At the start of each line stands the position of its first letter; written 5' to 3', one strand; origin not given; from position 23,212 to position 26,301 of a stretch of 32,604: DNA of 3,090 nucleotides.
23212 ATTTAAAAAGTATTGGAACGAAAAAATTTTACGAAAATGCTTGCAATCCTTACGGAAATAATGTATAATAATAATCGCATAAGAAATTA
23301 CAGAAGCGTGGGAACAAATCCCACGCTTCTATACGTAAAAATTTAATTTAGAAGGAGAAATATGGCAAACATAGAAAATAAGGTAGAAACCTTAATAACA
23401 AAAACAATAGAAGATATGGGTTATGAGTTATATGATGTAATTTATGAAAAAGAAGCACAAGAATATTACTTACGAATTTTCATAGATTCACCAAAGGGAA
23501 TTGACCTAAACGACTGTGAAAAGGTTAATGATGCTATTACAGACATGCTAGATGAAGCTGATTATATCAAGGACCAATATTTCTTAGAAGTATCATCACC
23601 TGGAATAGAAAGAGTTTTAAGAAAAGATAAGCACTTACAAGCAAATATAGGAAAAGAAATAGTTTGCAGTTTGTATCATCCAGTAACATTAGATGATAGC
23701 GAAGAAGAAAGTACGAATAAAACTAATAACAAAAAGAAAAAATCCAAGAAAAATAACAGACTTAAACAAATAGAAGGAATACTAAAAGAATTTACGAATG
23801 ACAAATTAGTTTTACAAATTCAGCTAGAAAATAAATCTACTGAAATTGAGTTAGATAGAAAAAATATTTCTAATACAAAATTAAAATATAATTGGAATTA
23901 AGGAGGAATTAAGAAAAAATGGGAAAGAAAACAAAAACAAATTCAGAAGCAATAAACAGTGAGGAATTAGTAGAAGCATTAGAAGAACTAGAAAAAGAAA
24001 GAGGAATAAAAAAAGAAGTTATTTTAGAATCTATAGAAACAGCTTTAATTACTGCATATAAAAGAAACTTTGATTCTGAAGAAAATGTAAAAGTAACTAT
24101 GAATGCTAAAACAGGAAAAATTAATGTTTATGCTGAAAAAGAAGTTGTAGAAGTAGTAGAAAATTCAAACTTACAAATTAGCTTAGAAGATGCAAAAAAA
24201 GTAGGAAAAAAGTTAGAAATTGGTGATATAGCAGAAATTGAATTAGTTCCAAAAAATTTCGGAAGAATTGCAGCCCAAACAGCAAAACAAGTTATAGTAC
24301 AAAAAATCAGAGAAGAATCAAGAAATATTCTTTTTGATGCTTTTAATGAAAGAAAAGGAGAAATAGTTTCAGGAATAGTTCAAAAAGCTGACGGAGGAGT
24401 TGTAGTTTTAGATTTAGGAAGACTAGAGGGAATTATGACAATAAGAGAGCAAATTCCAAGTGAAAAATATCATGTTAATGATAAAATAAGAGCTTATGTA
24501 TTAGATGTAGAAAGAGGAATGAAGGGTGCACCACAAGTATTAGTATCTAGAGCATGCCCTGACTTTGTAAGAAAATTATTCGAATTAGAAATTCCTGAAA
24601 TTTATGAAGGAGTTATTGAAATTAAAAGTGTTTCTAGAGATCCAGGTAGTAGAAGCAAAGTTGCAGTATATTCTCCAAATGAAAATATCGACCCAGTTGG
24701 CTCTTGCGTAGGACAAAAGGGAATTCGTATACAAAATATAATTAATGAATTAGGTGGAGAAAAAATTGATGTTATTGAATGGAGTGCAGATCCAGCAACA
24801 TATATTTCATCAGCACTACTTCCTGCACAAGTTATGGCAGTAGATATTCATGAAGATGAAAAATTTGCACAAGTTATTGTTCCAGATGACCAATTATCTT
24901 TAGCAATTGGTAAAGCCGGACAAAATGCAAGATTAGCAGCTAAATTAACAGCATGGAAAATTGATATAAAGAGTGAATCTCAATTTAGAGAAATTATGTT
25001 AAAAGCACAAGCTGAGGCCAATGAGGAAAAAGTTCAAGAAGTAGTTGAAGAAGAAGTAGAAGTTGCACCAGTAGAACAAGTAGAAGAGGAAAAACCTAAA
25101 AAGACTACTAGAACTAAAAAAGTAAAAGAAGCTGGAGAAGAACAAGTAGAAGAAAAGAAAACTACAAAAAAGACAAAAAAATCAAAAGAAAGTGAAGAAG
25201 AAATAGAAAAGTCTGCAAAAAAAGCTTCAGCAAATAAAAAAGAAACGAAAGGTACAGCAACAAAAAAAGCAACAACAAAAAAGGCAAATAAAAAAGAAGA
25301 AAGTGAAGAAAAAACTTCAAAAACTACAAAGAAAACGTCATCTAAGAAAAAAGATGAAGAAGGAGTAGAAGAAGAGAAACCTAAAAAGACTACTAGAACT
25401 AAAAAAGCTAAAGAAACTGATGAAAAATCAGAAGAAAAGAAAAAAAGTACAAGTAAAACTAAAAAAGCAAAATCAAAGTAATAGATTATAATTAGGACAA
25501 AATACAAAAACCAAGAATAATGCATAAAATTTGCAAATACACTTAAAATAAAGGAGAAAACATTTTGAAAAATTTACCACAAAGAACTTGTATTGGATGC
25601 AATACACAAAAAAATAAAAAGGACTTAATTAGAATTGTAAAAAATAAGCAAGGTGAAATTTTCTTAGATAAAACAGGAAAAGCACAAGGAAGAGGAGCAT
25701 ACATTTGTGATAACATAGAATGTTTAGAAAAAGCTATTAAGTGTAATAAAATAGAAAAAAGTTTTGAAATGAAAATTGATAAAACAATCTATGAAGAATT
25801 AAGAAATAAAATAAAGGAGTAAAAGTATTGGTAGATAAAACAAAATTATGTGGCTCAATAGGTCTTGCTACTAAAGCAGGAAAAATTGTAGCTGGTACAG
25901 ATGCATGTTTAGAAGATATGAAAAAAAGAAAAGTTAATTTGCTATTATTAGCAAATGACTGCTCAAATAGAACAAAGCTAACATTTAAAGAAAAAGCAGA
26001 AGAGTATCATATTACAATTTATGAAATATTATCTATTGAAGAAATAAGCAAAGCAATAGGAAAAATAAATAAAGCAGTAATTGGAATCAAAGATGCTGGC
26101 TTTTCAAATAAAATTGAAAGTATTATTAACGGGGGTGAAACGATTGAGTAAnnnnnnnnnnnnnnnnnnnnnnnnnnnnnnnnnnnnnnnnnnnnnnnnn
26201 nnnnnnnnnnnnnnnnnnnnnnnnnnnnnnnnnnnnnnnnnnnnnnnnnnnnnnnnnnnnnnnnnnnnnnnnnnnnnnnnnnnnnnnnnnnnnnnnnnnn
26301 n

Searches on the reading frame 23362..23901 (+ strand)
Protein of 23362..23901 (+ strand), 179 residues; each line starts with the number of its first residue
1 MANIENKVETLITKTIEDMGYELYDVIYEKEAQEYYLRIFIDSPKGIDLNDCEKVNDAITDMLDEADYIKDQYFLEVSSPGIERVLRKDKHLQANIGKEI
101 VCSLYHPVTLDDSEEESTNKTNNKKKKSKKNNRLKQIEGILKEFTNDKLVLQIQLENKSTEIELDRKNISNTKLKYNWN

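Call 56: search_protein_families(library=pfam, proteins=[window:23362-23901:+], max_evalue=0.00001)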
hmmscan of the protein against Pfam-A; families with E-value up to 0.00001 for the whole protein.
window:23362-23901:+ (179 aa): 1 family
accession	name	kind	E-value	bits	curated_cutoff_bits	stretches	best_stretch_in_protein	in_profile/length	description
PF02576.22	RimP_N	-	4.2e-27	94.8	22.7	1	11-83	1-73/73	RimP N-terminal domain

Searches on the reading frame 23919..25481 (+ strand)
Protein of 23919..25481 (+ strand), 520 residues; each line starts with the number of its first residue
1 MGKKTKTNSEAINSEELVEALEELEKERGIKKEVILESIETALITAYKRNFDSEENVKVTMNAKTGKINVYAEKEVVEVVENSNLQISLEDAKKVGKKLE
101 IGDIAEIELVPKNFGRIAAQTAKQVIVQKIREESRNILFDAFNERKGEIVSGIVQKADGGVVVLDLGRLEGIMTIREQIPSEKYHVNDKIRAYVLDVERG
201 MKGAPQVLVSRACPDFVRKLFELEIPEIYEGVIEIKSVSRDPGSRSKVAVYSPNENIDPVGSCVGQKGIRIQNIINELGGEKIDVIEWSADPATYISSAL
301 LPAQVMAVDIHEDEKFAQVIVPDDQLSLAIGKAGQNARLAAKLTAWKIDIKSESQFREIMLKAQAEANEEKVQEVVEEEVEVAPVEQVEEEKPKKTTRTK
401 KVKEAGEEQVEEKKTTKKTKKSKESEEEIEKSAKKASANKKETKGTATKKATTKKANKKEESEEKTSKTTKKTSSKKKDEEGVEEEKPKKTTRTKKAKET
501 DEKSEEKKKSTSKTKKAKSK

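Call 56: search_protein_families(library=pfam, proteins=[window:23919-25481:+], max_evalue=0.00001)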
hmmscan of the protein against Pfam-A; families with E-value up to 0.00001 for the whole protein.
window:23919-25481:+ (520 aa): 3 families
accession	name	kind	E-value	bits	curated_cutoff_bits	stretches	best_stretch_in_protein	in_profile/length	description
PF08529.16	NusA_N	-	1.9e-42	144.7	23.8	1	16-136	1-119/119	NusA N-terminal domain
PF13184.12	KH_5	-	1.2e-28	99.5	27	1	242-310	1-69/69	NusA-like KH domain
PF00575.29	S1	-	7.9e-07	29.8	22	1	145-200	3-65/74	S1 RNA binding domain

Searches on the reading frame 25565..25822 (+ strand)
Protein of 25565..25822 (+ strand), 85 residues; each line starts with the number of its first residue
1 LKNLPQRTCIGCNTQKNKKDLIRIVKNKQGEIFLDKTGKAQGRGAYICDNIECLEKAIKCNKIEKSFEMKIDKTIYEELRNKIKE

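Call 56: search_protein_families(library=pfam, proteins=[window:25565-25822:+], max_evalue=0.00001)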
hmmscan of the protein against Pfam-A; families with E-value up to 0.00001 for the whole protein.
window:25565-25822:+ (85 aa): 1 family
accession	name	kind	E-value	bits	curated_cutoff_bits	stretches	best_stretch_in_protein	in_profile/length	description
PF04296.18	YlxR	-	7.5e-31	106.3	26.9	1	7-80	1-74/75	Protein of unknown function (DUF448)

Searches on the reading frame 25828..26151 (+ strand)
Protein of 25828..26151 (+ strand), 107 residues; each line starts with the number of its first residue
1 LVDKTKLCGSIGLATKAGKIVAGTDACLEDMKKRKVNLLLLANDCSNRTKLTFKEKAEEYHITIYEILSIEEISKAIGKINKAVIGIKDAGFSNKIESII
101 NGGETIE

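Call 56: search_protein_families(library=pfam, proteins=[window:25828-26151:+], max_evalue=0.00001)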
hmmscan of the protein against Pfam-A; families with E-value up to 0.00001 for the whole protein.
window:25828-26151:+ (107 aa): 1 family
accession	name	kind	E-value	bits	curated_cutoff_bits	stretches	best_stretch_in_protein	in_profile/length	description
PF01248.31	Ribosomal_L7Ae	-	7e-10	38.9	22.1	1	10-96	6-94/95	Ribosomal protein L7Ae/L30e/S12e/Gadd45 family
